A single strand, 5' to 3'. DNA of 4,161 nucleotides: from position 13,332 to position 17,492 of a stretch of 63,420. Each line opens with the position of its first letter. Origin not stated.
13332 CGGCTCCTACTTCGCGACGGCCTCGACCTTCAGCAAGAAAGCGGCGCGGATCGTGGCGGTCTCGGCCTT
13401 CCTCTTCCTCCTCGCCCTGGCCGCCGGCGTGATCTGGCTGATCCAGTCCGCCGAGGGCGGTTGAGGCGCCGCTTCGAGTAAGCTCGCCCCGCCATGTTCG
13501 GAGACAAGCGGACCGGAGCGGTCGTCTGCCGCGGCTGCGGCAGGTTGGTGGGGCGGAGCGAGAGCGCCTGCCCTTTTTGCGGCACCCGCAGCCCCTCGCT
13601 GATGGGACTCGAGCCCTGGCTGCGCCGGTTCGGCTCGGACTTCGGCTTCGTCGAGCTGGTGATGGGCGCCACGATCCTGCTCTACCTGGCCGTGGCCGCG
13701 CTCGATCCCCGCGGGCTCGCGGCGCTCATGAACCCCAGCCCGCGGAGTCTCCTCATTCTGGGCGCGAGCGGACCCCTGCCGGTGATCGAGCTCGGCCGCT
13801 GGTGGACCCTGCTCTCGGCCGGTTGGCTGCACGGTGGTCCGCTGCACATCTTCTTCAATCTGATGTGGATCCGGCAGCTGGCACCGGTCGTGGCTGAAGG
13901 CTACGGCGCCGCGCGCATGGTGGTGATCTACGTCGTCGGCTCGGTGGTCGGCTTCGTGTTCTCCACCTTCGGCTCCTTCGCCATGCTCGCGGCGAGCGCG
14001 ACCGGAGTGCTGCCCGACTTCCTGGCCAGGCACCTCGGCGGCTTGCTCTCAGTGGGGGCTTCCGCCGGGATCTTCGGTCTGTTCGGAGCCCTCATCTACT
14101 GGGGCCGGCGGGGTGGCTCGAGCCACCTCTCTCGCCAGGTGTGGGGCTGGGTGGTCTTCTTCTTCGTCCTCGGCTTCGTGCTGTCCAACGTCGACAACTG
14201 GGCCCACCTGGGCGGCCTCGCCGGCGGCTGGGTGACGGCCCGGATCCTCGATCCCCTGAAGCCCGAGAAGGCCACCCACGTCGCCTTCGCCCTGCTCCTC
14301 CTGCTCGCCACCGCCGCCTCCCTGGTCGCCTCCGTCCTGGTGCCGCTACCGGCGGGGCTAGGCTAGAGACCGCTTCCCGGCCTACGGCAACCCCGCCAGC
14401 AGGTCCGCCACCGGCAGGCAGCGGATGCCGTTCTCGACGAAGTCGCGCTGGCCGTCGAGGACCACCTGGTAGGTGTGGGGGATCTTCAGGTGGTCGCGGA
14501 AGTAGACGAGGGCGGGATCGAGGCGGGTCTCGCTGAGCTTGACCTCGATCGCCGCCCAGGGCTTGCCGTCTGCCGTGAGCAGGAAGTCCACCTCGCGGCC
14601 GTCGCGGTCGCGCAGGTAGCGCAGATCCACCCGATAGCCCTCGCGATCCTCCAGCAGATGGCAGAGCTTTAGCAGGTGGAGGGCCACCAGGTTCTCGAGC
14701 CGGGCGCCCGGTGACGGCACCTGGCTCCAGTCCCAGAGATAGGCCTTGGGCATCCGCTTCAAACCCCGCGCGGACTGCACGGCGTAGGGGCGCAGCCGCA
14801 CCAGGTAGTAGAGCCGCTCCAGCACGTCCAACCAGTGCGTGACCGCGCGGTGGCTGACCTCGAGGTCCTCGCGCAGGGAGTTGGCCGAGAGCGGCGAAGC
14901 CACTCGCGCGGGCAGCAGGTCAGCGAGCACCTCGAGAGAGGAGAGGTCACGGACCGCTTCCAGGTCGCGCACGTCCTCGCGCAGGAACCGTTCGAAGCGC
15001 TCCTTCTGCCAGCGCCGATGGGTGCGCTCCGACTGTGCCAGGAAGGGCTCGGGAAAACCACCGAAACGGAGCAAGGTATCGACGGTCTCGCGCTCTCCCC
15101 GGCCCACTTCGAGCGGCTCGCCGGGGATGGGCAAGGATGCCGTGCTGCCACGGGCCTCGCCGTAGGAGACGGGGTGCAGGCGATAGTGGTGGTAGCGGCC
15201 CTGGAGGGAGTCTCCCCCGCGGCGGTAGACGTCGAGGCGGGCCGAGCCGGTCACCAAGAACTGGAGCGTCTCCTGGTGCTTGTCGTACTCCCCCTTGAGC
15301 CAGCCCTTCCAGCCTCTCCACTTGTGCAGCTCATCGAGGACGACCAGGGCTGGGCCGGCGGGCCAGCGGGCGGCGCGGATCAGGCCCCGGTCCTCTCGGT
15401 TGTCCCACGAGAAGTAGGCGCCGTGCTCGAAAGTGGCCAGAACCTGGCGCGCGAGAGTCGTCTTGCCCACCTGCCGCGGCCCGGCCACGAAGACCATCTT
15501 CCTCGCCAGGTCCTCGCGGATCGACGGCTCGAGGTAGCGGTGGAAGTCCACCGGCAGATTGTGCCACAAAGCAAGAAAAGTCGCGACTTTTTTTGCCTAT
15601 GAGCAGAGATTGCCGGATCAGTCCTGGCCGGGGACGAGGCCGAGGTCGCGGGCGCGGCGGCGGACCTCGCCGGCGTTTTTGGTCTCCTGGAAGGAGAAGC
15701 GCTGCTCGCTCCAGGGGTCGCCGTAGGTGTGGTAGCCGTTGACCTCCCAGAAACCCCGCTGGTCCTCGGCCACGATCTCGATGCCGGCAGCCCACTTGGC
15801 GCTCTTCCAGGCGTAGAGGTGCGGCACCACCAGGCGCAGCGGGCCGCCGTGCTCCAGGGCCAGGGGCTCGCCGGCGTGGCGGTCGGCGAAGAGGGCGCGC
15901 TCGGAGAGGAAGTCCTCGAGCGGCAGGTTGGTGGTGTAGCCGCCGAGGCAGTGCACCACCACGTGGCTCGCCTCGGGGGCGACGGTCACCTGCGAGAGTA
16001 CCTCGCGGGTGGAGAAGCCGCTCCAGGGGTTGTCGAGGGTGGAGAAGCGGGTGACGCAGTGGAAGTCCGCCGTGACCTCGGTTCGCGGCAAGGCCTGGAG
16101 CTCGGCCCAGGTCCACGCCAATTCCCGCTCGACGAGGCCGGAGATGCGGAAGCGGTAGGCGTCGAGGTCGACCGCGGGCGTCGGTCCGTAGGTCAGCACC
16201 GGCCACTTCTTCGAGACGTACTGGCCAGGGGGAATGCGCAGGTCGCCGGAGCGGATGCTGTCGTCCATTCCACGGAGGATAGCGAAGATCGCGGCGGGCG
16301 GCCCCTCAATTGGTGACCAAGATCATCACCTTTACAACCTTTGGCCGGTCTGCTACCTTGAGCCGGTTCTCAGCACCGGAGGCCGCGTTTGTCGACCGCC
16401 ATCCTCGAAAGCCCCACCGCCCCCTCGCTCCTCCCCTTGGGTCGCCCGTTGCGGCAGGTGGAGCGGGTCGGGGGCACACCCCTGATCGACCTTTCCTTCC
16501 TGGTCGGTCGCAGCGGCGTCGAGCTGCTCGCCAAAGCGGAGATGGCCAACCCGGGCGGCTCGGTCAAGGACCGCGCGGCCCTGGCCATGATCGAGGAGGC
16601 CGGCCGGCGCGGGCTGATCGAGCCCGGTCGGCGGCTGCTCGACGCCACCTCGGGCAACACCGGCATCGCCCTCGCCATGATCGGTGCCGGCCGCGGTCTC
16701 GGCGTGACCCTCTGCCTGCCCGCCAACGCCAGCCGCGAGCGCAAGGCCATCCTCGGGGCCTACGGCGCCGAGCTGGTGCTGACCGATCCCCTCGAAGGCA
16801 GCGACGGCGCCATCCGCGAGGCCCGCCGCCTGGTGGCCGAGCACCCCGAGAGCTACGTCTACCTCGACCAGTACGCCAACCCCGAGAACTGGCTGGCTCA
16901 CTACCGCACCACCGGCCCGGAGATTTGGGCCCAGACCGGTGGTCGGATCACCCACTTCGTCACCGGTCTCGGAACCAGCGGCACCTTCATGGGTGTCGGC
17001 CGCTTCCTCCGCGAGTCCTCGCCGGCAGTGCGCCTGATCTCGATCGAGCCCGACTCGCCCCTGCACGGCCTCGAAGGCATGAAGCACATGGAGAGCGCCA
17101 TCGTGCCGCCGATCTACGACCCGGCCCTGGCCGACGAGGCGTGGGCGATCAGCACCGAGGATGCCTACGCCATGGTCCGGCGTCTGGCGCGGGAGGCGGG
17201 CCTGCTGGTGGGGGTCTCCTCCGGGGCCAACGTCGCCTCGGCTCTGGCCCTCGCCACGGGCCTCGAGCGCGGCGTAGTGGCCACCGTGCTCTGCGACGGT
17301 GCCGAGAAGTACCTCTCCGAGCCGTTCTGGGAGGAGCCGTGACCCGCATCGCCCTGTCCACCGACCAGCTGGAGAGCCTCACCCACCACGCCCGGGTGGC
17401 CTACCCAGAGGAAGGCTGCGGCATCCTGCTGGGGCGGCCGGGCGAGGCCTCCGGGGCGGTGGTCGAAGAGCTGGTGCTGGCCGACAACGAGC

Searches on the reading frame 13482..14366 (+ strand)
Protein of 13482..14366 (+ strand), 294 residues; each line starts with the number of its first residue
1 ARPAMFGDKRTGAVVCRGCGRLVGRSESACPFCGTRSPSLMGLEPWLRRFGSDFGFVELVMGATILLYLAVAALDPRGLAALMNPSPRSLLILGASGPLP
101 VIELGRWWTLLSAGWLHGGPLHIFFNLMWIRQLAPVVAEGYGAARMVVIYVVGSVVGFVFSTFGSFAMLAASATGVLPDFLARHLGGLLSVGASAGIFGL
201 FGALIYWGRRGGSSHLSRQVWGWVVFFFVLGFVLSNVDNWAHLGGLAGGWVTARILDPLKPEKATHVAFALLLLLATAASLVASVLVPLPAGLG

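Call 29: search_protein_families(library=pfam, proteins=[window:13482-14366:+], max_evalue=0.0001)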
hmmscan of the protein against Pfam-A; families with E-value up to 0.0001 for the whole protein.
window:13482-14366:+ (294 aa): 1 family
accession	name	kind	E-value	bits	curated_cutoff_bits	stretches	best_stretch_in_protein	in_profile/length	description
PF01694.28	Rhomboid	-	6.1e-21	75.6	22.6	1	105-256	2-140/143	Rhomboid domain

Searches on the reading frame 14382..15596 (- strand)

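Call 29: search_protein_families(library=pfam, proteins=[window:14382-15596:-], max_evalue=0.0001)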
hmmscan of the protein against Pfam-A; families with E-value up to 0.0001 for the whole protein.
window:14382-15596:- (404 aa): 3 families
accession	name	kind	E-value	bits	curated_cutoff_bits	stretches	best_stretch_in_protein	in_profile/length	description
PF13635.12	DUF4143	-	8.5e-25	87.8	28.1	1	207-355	2-160/160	Domain of unknown function (DUF4143)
PF13173.12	AAA_14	-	2.1e-23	83.1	27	1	32-147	2-127/129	AAA domain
PF13191.12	AAA_16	-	1.1e-05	26.5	32.6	0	30-66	24-59/167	AAA ATPase domain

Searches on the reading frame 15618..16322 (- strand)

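Call 29: search_protein_families(library=pfam, proteins=[window:15618-16322:-], max_evalue=0.0001)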
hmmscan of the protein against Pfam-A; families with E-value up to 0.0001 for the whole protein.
window:15618-16322:- (234 aa): 1 family
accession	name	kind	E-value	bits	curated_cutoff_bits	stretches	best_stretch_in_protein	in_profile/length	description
PF00174.25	Oxidored_molyb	-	4.5e-41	140.7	24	1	46-192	2-169/169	Oxidoreductase molybdopterin binding domain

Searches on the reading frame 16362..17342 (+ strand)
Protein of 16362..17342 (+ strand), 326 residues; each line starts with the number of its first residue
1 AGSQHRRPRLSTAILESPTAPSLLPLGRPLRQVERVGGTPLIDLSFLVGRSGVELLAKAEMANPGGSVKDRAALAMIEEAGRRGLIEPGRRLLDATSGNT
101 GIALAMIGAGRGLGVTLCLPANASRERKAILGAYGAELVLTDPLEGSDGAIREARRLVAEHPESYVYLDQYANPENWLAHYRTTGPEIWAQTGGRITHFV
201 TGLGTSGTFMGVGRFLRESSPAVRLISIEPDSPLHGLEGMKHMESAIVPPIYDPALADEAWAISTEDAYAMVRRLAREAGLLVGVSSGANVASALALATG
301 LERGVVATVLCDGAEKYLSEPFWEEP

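Call 29: search_protein_families(library=pfam, proteins=[window:16362-17342:+], max_evalue=0.0001)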
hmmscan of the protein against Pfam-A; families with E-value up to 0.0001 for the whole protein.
window:16362-17342:+ (326 aa): 1 family
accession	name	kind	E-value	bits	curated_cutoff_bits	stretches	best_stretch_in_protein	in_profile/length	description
PF00291.31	PALP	-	6.6e-69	232.9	35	1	36-312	5-295/295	Pyridoxal-phosphate dependent enzyme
